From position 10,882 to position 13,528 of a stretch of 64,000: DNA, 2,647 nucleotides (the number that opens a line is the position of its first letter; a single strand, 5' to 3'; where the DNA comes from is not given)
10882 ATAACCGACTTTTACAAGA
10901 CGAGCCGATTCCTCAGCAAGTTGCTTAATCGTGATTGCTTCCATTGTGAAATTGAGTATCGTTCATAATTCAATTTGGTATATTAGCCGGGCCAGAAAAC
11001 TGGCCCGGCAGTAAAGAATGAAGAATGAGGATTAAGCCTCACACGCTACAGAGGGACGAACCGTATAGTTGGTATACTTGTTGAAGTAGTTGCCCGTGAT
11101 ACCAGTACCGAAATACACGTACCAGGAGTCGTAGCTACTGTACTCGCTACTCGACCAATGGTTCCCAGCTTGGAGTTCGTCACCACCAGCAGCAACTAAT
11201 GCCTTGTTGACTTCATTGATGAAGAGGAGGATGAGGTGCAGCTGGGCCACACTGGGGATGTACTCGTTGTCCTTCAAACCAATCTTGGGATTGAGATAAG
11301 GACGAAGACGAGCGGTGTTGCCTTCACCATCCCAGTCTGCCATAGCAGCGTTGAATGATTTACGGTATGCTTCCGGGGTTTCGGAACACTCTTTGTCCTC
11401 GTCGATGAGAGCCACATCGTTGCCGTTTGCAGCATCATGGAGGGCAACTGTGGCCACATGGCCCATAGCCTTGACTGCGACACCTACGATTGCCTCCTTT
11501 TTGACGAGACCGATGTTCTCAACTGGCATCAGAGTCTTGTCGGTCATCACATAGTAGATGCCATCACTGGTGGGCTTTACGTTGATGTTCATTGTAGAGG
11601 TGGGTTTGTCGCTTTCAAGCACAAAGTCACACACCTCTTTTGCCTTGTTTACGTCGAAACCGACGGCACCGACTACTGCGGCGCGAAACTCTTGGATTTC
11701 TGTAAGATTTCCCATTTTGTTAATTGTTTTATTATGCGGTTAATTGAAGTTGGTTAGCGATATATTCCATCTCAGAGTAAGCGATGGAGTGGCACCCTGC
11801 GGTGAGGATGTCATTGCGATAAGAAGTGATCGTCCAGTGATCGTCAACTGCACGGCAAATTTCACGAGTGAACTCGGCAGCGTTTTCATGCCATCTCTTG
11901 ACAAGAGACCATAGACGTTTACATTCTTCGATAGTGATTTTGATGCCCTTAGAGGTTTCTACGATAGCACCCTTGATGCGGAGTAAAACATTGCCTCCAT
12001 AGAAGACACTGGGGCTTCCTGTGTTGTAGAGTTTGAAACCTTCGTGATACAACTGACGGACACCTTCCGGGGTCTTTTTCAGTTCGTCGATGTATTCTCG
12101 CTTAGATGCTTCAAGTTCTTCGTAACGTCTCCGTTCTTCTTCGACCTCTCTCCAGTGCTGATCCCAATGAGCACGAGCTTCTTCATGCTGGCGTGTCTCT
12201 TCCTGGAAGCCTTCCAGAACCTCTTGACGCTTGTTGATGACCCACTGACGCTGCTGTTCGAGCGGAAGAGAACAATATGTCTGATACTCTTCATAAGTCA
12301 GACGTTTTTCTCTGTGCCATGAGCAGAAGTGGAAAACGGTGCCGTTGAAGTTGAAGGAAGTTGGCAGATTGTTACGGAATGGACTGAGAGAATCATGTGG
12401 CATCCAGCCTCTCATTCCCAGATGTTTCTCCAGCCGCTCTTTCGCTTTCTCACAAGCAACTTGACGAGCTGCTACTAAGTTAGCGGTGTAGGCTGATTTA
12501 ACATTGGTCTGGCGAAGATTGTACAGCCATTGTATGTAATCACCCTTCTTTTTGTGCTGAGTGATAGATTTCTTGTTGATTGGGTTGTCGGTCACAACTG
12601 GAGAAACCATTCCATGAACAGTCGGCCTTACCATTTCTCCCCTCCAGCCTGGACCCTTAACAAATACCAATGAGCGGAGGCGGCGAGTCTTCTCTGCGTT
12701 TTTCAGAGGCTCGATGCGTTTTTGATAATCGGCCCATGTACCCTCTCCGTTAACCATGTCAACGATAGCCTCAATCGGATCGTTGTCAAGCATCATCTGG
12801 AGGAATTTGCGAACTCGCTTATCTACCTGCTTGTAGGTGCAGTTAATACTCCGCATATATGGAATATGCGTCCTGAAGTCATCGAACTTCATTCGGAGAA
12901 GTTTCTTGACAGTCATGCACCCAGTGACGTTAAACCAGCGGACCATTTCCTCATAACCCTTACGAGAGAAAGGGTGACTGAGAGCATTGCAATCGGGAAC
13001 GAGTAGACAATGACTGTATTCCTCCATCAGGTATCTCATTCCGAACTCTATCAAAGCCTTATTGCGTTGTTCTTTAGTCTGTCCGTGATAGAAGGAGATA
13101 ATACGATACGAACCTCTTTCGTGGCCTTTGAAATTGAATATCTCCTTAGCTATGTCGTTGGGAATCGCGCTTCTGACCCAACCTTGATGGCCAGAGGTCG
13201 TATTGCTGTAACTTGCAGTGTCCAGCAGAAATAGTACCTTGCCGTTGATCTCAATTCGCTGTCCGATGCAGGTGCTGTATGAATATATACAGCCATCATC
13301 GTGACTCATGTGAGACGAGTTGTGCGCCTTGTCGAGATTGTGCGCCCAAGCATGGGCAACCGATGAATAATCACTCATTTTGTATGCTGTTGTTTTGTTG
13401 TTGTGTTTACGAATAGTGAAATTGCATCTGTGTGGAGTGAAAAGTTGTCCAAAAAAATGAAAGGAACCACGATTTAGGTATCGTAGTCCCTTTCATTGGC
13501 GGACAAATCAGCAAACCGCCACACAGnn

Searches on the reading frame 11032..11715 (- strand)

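Call 8: search_protein_families(library=pfam, proteins=[window:11032-11715:-], max_evalue=0.01)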
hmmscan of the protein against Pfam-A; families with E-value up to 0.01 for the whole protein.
window:11032-11715:- (227 aa): 0 families

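Call 9: search_protein_families(library=phrogs, proteins=[window:11032-11715:-], max_evalue=0.001)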
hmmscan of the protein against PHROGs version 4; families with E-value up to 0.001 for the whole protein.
window:11032-11715:- (227 aa): 1 family
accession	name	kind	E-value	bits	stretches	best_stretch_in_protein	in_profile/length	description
phrog_4245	-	unknown function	6.9e-07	29.5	1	77-224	424-578/583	-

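Call 11: search_protein_families(library=padloc, proteins=[window:11032-11715:-], max_evalue=0.01)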
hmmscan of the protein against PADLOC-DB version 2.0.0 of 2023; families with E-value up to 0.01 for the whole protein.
window:11032-11715:- (227 aa): 0 families

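Call 12: search_protein_families(library=ncbifam, proteins=[window:11032-11715:-], max_evalue=0.01)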
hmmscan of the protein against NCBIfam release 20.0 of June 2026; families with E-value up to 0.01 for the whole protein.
window:11032-11715:- (227 aa): 1 family
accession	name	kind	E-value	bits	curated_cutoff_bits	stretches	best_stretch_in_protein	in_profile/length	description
NF002626.0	PRK02290.1-4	equivalog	0.0059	15.4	485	1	23-107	97-182/380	3-dehydroquinate synthase II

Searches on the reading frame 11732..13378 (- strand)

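Call 8: search_protein_families(library=pfam, proteins=[window:11732-13378:-], max_evalue=0.01)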
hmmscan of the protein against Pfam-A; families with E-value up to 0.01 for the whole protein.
window:11732-13378:- (548 aa): 0 families

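Call 9: search_protein_families(library=phrogs, proteins=[window:11732-13378:-], max_evalue=0.001)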
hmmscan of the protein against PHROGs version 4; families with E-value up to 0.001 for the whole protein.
window:11732-13378:- (548 aa): 1 family
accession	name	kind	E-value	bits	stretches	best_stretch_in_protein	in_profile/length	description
phrog_7247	-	unknown function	9.2e-21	75.4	2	378-547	179-348/365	-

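Call 11: search_protein_families(library=padloc, proteins=[window:11732-13378:-], max_evalue=0.01)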
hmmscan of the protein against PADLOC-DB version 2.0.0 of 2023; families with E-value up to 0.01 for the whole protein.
window:11732-13378:- (548 aa): 0 families

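Call 12: search_protein_families(library=ncbifam, proteins=[window:11732-13378:-], max_evalue=0.01)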
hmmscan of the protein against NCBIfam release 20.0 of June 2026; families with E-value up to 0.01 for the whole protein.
window:11732-13378:- (548 aa): 0 families
